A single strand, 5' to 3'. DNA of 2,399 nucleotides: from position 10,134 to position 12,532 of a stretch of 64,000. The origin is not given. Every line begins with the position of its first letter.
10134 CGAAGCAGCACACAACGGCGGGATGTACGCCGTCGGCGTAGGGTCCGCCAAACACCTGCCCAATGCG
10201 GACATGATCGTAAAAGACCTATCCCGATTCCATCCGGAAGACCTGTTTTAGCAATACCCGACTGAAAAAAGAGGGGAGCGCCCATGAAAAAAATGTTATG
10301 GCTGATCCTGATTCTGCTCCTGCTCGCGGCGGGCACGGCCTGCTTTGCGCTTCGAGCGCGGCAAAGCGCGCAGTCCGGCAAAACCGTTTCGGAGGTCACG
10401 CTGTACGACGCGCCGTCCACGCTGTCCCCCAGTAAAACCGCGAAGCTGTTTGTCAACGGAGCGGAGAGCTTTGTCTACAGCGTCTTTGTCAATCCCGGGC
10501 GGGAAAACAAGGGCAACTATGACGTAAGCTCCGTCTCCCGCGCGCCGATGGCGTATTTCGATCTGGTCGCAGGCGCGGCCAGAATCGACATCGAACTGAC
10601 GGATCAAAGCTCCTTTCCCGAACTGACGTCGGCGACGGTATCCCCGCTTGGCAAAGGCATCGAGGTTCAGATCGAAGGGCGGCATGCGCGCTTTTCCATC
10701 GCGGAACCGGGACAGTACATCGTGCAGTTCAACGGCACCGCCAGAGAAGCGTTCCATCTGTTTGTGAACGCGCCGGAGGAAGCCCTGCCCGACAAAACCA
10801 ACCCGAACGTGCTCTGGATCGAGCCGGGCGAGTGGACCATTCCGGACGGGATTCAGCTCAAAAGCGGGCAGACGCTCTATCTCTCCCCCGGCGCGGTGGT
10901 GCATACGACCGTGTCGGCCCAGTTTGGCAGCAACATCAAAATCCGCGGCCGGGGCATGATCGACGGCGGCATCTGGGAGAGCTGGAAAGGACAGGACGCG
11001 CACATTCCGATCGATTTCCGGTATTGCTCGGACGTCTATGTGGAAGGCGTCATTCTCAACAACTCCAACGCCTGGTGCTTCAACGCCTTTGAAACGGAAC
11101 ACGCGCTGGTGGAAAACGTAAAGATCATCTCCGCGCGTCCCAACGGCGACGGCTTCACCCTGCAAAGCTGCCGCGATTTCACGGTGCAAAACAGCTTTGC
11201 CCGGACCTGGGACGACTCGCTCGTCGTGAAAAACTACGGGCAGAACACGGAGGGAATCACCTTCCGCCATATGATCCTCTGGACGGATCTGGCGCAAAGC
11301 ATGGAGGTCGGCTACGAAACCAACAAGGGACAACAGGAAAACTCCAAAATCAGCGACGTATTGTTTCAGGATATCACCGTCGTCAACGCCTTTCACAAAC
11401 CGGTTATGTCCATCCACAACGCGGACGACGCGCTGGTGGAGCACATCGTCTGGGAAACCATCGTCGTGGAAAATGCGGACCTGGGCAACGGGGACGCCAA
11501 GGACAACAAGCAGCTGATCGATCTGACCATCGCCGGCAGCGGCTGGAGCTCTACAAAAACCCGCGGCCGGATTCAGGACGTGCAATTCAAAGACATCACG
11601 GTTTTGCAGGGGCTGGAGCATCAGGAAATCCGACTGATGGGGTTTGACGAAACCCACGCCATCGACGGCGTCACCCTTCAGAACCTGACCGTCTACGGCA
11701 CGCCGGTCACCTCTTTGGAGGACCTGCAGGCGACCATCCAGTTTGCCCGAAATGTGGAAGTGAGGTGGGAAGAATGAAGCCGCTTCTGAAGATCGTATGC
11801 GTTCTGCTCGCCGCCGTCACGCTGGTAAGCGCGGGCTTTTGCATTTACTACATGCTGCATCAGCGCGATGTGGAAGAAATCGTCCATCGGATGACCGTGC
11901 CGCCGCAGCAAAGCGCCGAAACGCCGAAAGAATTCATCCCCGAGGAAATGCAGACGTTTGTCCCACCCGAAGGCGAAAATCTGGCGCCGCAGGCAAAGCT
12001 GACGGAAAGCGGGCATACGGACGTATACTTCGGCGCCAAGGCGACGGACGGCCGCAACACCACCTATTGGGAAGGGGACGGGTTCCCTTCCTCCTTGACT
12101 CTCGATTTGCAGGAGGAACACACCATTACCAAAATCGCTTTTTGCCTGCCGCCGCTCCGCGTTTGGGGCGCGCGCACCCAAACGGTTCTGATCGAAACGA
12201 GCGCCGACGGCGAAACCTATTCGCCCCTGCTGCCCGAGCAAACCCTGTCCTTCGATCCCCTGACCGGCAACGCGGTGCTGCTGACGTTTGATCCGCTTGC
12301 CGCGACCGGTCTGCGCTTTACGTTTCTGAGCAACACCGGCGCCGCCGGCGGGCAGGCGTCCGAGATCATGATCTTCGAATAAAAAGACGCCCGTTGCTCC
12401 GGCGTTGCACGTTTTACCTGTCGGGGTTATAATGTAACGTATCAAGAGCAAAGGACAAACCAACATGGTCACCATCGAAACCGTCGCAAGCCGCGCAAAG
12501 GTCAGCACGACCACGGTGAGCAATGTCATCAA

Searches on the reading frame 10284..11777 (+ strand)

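Call 52: search_protein_families(library=pfam, proteins=[window:10284-11777:+], max_evalue=0.001)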
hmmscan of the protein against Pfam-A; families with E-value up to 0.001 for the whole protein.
window:10284-11777:+ (497 aa): 1 family
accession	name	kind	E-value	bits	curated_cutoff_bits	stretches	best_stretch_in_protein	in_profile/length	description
PF00295.23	Glyco_hydro_28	-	4e-09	36.4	22.9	1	210-473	53-309/324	Glycosyl hydrolases family 28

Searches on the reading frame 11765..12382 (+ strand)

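Call 52: search_protein_families(library=pfam, proteins=[window:11765-12382:+], max_evalue=0.001)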
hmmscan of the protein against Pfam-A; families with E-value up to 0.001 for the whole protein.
window:11765-12382:+ (205 aa): 2 families
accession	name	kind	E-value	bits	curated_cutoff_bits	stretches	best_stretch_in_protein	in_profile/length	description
PF00754.31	F5_F8_type_C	-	4.9e-12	46.5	28.2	1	81-200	4-126/127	F5/8 type C domain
PF22633.2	F5_F8_type_C_2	-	1.1e-08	36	27.8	1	92-180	1-86/91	NedA-like, galactose-binding domain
